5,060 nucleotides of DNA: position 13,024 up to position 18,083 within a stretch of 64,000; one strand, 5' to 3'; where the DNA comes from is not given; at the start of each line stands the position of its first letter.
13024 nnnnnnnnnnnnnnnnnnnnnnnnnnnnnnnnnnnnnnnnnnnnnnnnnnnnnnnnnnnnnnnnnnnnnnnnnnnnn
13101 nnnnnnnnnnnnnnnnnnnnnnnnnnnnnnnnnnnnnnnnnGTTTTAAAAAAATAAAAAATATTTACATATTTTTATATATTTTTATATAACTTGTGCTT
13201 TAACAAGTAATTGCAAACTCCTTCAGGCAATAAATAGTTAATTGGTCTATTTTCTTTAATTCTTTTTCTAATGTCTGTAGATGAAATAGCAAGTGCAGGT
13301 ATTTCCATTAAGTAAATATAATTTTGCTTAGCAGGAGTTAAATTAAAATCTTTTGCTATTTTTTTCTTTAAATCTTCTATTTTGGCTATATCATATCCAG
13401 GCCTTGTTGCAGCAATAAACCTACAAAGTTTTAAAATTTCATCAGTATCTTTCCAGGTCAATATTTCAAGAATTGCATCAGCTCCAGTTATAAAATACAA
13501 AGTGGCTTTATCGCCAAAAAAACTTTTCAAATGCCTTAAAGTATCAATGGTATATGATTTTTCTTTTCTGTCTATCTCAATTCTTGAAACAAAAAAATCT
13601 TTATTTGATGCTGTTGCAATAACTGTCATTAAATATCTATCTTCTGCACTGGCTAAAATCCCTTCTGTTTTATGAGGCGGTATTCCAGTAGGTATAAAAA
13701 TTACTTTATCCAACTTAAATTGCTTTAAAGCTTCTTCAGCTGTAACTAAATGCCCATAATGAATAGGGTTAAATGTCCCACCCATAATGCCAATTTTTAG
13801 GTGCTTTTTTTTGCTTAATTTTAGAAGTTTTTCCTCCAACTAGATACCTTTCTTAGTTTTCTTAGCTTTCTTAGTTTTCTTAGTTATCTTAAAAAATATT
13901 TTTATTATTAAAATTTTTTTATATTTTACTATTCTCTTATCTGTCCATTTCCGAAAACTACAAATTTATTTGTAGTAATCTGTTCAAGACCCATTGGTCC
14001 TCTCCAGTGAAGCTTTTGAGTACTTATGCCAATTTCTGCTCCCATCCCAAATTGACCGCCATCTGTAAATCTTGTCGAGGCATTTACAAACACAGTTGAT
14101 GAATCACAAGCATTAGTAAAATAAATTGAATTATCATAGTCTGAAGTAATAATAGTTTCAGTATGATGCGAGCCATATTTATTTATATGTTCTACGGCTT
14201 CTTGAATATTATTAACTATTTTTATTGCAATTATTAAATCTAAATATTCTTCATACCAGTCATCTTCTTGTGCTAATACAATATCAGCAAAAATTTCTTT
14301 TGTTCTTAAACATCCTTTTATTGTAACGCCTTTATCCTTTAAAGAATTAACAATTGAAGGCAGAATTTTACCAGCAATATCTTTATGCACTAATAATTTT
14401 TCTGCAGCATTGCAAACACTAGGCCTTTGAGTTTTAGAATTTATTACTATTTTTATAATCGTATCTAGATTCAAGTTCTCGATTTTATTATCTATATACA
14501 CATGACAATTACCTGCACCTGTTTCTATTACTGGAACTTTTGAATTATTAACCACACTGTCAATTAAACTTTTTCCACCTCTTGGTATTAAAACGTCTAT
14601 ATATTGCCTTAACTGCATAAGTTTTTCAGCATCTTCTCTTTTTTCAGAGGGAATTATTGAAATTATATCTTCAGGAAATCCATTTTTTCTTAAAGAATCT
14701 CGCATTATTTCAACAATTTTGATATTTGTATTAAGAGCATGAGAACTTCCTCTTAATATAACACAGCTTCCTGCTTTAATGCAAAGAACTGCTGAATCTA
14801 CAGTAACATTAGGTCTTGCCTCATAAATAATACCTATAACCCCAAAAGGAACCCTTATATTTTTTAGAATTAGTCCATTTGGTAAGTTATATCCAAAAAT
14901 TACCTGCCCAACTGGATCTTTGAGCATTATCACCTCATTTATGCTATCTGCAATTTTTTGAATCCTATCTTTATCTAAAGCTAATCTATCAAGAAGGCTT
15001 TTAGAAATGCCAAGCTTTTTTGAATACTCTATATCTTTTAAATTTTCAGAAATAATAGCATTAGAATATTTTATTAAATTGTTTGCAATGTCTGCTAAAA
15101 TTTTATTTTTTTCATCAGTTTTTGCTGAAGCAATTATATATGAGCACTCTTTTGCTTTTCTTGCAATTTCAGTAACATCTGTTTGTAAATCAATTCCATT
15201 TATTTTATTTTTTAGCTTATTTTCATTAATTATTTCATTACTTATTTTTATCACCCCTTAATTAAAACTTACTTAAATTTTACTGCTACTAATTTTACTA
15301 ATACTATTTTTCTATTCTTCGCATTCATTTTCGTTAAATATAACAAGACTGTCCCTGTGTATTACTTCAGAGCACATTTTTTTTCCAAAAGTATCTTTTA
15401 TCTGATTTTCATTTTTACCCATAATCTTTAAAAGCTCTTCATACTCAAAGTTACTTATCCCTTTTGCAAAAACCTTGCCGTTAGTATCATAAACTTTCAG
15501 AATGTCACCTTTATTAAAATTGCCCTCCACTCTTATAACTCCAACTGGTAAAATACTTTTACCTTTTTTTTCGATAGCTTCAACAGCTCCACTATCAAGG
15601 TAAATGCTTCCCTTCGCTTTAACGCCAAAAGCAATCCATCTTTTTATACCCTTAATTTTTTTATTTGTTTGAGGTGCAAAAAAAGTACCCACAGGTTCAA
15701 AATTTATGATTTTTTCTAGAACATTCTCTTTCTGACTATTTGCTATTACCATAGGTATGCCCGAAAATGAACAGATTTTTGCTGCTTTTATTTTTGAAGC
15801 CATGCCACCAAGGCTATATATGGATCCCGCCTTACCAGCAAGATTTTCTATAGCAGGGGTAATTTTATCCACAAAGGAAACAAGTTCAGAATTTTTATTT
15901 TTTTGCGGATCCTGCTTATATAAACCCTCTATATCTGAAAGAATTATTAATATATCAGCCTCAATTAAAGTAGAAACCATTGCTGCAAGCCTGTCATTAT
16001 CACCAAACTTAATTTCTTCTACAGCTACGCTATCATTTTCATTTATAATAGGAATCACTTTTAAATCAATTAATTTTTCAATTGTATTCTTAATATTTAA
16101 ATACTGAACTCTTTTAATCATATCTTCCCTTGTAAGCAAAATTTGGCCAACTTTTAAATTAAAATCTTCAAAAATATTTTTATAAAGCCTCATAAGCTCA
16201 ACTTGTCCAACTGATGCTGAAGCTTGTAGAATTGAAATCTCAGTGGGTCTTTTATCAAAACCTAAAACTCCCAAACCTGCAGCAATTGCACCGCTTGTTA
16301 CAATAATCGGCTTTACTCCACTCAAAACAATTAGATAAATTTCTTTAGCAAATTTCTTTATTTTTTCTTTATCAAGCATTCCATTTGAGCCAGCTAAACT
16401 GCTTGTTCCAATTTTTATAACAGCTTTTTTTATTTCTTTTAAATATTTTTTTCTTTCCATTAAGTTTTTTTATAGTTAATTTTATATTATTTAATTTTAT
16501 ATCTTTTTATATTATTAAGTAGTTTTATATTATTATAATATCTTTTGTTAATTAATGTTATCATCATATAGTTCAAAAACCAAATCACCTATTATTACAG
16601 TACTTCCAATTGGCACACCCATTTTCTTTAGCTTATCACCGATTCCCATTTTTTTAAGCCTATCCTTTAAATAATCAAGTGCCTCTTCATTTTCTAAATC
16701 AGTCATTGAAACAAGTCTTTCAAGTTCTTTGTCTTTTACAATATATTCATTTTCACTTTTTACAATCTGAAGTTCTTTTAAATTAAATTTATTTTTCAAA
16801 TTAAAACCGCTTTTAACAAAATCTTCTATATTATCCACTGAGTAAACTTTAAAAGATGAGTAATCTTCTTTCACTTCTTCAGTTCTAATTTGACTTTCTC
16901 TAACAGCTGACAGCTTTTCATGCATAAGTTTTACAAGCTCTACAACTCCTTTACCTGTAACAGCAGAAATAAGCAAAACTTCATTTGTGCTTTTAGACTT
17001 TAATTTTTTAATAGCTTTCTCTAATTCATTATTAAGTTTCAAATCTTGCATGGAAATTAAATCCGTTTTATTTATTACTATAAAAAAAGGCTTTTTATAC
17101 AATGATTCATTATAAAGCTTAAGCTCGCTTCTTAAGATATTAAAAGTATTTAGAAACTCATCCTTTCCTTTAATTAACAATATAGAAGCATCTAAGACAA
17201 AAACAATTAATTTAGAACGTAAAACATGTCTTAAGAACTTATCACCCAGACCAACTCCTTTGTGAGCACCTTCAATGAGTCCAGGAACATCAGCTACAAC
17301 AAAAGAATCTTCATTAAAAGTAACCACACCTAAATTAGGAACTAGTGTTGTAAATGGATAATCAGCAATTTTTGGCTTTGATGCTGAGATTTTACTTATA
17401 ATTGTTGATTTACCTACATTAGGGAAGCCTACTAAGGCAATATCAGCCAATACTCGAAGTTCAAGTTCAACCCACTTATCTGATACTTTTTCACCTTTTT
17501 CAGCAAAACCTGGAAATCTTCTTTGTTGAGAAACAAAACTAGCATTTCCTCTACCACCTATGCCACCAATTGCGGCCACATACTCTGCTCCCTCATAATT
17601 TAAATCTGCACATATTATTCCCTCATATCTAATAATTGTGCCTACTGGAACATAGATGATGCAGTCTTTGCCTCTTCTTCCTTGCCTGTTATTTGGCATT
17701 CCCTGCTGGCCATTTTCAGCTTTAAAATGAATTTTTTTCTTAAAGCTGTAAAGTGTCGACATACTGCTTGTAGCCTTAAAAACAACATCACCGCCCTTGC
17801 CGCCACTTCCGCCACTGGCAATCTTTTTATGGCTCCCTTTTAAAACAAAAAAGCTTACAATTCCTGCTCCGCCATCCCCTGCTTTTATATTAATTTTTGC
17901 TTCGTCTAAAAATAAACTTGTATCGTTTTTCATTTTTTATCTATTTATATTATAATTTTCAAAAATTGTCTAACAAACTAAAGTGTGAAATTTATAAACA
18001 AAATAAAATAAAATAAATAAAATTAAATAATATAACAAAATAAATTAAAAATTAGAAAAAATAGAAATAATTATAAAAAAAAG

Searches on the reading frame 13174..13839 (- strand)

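Call 92: search_protein_families(library=pfam, proteins=[window:13174-13839:-], max_evalue=0.00001)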
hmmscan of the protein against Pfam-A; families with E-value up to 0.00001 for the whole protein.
window:13174-13839:- (221 aa): 1 family
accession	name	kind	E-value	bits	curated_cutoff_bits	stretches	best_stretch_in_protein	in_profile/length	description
PF01467.32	CTP_transf_like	-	6e-27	94.9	21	1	18-193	1-133/133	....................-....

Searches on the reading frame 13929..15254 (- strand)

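Call 92: search_protein_families(library=pfam, proteins=[window:13929-15254:-], max_evalue=0.00001)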
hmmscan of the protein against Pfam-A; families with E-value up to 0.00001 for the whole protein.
window:13929-15254:- (441 aa): 1 family
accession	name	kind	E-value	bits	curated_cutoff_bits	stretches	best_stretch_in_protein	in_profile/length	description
PF00171.27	Aldedh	-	2.5e-16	59.7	23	1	25-306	29-294/461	Aldehyde dehydrogenase family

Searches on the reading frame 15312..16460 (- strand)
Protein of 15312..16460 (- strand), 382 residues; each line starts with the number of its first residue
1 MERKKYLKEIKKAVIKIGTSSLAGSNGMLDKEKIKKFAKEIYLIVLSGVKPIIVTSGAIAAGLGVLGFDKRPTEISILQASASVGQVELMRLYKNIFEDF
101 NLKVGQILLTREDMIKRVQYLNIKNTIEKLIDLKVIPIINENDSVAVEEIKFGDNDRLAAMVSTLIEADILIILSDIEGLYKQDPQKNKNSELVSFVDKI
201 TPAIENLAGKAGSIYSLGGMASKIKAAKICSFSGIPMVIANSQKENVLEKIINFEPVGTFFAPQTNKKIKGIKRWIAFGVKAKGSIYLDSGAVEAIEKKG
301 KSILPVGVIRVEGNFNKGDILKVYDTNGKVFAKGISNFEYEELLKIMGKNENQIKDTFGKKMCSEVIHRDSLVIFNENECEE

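Call 92: search_protein_families(library=pfam, proteins=[window:15312-16460:-], max_evalue=0.00001)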
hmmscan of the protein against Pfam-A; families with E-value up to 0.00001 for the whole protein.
window:15312-16460:- (382 aa): 2 families
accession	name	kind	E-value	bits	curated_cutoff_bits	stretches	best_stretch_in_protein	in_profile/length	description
PF00696.33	AA_kinase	-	3.8e-41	141.8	24.9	1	11-241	1-234/234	Amino acid kinase family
PF01472.26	PUA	-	5e-18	65.3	24.8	1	284-355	1-71/74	PUA domain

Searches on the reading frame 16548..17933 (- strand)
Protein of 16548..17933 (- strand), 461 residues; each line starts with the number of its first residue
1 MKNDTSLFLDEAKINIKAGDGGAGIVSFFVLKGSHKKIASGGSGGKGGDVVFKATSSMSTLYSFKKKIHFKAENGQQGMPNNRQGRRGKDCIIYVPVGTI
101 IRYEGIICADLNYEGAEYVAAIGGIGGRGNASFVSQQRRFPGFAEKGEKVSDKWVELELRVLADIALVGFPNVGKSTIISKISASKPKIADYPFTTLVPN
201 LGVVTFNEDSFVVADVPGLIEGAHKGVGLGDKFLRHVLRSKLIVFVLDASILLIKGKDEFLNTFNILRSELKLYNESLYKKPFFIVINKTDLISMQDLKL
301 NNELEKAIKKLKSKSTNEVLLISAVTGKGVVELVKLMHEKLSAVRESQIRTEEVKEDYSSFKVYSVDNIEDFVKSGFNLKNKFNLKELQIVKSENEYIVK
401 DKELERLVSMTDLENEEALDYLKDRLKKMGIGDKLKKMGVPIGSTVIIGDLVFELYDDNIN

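Call 93: search_protein_families(library=pfam, proteins=[window:16548-17933:-], max_evalue=0.00001)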
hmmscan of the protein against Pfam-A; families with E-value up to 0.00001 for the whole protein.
window:16548-17933:- (461 aa): 5 families
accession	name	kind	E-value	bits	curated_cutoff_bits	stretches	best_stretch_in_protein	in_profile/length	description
PF01018.28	GTP1_OBG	-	1e-46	158.8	27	1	10-161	2-155/155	GTP1/OBG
PF01926.29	MMR_HSR1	-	1.6e-25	89.9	21.9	1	164-289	1-113/113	50S ribosome-binding GTPase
PF09269.16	DUF1967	-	1.7e-20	73.2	27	1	392-454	7-69/70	Domain of unknown function (DUF1967)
PF02421.24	FeoB_N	-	1e-11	45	27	1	164-335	2-154/156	Ferrous iron transport protein B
PF00009.33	GTP_EFTU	-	4.9e-06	26.7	26.5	0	244-341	90-186/188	Elongation factor Tu GTP binding domain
